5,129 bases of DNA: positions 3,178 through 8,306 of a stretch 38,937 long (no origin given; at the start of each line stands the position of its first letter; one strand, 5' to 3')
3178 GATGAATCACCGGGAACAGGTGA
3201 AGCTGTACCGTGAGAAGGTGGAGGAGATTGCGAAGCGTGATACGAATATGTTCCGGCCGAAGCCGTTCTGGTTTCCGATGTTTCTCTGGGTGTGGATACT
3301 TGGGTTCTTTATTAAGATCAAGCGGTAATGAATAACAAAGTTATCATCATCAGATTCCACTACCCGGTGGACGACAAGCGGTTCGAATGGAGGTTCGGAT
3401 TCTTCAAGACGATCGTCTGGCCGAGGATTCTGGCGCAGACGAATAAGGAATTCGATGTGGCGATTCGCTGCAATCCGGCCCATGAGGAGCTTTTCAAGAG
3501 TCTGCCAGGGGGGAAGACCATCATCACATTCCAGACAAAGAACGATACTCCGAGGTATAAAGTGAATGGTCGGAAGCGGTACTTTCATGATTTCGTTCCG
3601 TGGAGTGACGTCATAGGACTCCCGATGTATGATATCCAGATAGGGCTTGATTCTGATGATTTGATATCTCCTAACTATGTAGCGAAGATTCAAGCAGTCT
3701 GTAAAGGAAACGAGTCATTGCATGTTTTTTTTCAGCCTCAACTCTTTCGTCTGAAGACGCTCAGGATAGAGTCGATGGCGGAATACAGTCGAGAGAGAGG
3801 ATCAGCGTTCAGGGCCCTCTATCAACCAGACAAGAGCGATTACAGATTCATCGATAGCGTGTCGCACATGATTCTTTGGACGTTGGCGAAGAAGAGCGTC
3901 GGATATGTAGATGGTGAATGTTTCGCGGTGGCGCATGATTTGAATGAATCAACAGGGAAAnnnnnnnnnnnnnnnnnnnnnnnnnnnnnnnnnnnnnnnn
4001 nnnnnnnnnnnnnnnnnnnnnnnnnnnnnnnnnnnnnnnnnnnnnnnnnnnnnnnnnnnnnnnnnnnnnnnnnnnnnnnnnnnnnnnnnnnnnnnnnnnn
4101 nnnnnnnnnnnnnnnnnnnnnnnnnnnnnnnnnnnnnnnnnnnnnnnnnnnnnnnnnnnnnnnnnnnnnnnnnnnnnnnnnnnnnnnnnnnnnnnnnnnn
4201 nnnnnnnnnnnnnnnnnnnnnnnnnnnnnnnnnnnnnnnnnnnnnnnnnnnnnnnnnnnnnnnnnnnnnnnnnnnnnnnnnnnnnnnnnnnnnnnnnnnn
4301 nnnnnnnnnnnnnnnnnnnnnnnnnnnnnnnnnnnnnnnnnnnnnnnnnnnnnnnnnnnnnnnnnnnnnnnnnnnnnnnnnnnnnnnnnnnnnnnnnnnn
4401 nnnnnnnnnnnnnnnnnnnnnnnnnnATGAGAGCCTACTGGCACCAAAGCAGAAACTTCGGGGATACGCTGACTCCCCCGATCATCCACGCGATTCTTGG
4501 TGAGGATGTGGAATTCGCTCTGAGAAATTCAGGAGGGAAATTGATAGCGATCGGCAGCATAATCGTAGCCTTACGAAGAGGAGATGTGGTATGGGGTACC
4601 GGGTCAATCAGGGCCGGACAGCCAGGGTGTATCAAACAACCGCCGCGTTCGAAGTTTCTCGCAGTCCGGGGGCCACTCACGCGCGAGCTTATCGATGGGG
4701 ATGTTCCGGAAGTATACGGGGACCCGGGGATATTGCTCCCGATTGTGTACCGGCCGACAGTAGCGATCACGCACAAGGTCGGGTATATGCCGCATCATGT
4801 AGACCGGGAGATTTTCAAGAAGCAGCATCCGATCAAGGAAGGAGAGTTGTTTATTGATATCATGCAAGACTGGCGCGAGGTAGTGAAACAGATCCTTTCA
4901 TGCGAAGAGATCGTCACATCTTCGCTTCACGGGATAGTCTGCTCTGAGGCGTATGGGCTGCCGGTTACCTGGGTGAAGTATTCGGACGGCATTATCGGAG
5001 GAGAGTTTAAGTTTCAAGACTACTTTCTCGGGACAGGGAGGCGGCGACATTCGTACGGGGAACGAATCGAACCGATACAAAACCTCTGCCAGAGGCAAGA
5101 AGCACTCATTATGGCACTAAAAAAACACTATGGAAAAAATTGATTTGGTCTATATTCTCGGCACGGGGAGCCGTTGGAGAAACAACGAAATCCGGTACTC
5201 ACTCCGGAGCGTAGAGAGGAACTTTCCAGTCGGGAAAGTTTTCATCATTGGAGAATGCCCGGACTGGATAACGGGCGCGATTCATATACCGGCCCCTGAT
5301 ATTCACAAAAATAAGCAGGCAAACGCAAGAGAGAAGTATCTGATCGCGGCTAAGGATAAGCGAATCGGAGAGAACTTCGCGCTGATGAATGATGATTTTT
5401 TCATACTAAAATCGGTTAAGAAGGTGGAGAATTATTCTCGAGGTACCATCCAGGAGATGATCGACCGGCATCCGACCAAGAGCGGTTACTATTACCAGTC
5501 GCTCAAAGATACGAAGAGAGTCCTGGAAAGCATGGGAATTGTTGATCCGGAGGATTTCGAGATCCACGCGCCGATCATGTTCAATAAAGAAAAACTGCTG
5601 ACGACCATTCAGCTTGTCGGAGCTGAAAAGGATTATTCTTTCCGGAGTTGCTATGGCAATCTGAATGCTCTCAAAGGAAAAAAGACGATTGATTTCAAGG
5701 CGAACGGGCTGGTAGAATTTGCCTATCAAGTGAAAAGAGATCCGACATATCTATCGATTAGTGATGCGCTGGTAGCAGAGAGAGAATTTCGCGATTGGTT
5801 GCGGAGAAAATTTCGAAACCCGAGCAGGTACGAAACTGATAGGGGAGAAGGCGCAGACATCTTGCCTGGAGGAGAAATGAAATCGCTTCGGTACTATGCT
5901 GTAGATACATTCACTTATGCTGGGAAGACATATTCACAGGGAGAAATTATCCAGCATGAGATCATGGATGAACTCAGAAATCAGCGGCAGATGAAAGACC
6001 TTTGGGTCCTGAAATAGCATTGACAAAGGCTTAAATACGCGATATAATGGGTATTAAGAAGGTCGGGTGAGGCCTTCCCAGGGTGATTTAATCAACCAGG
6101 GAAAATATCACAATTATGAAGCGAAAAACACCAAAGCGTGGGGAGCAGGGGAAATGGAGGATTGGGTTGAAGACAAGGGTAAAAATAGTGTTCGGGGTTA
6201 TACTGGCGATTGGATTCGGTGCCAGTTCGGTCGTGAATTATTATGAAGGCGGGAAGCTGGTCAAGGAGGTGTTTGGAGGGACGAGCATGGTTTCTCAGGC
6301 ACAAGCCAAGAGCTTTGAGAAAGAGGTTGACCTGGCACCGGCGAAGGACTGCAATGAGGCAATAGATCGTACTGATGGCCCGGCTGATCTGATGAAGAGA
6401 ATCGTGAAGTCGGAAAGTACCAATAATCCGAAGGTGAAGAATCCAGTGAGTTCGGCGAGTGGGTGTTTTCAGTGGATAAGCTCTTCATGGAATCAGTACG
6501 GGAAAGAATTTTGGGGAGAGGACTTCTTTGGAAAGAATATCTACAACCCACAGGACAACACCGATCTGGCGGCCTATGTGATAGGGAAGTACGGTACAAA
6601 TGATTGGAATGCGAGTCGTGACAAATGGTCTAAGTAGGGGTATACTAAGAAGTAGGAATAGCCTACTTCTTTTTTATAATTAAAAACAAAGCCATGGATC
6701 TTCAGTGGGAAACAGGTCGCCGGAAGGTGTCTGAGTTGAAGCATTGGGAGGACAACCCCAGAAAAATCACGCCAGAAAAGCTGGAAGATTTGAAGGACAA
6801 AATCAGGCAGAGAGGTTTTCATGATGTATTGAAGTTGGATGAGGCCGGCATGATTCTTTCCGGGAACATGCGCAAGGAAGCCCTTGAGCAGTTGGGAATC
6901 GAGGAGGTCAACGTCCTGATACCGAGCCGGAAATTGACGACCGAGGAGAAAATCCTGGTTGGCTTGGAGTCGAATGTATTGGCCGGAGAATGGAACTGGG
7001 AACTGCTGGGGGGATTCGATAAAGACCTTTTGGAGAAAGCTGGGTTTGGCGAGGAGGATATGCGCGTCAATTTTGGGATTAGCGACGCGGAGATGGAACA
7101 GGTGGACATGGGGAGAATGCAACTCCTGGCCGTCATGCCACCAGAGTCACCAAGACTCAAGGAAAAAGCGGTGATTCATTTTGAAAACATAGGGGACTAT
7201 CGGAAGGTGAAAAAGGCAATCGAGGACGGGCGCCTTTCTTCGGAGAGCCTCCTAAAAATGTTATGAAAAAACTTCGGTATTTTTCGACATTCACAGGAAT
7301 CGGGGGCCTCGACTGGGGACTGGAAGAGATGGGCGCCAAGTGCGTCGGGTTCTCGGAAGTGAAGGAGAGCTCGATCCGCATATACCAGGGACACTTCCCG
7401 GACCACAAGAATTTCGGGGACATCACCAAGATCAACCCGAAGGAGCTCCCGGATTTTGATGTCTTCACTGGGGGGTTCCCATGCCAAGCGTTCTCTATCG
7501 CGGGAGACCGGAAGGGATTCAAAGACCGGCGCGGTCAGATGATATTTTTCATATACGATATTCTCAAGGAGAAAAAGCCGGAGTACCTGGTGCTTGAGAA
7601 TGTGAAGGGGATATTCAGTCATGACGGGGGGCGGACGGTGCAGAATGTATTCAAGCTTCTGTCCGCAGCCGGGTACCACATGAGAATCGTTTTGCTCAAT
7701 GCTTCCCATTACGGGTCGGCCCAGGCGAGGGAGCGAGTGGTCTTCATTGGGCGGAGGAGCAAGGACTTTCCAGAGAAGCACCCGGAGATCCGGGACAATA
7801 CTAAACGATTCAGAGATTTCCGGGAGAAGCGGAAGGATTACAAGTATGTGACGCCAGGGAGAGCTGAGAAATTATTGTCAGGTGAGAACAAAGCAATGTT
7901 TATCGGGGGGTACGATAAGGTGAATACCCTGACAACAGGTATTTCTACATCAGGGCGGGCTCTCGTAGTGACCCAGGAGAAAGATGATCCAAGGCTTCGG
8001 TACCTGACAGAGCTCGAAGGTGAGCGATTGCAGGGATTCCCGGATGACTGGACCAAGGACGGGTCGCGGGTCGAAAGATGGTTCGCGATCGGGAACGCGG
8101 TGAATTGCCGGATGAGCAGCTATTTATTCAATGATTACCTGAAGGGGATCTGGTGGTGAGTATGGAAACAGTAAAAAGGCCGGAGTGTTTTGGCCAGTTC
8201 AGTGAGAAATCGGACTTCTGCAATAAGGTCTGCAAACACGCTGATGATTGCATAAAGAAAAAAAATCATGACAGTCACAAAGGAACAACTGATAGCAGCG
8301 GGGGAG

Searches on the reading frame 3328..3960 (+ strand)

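Call 77: search_protein_families(library=pfam, proteins=[window:3328-3960:+], max_evalue=0.001)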
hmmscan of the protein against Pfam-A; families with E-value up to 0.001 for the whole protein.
window:3328-3960:+ (211 aa): 1 family
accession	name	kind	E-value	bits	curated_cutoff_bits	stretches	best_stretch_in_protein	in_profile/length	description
PF11316.14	Rhamno_transf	-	3.9e-08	33.5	23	1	14-186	31-206/235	Putative rhamnosyl transferase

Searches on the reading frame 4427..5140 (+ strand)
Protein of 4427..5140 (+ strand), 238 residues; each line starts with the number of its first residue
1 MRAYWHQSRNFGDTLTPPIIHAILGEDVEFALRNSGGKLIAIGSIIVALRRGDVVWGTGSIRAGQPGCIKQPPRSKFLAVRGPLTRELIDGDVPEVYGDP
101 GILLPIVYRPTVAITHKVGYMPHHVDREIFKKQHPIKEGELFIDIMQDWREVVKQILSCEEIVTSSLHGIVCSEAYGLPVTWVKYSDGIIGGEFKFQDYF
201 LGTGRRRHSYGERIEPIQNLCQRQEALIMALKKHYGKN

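Call 77: search_protein_families(library=pfam, proteins=[window:4427-5140:+], max_evalue=0.001)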
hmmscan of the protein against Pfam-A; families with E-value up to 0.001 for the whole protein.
window:4427-5140:+ (238 aa): 1 family
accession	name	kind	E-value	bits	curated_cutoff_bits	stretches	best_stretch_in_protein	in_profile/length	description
PF04230.19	PS_pyruv_trans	-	2e-11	44.8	25.3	1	23-186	65-279/280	Polysaccharide pyruvyl transferase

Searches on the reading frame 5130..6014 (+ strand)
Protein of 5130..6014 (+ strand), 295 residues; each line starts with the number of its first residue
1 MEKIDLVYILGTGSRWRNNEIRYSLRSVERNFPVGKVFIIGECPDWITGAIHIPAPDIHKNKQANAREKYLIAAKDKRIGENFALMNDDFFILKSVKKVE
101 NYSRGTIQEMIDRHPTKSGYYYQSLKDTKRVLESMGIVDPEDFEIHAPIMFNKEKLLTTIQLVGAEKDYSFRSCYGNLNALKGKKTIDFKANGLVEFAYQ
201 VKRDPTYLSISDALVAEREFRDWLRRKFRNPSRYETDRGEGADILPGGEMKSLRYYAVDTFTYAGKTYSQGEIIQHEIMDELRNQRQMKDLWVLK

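Call 77: search_protein_families(library=pfam, proteins=[window:5130-6014:+], max_evalue=0.001)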
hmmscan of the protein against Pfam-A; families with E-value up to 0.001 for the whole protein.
window:5130-6014:+ (295 aa): 1 family
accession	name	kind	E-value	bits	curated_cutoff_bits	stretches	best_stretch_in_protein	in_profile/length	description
PF11380.13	Stealth_CR2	-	1.4e-06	28.9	39.4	1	18-104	5-102/108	Stealth protein CR2, conserved region 2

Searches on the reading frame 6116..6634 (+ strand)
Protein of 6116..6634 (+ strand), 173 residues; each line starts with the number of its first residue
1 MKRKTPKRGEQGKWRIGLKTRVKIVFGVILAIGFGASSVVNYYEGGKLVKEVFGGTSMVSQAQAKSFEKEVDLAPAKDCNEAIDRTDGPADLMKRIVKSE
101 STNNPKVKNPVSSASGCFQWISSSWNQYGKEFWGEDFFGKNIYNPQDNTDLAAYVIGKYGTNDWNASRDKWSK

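Call 77: search_protein_families(library=pfam, proteins=[window:6116-6634:+], max_evalue=0.001)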
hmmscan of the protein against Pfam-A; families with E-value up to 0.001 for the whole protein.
window:6116-6634:+ (173 aa): 1 family
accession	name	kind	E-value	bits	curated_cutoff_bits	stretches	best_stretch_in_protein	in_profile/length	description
PF01464.25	SLT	-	4.7e-06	26.6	21.3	1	81-158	5-78/117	Transglycosylase SLT domain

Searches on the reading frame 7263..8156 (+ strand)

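Call 78: search_protein_families(library=pfam, proteins=[window:7263-8156:+], max_evalue=0.001)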
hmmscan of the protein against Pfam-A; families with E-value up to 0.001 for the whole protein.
window:7263-8156:+ (298 aa): 1 family
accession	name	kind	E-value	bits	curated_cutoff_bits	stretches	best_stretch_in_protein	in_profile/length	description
PF00145.23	DNA_methylase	-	1.5e-68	232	22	1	5-290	2-320/324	C-5 cytosine-specific DNA methylase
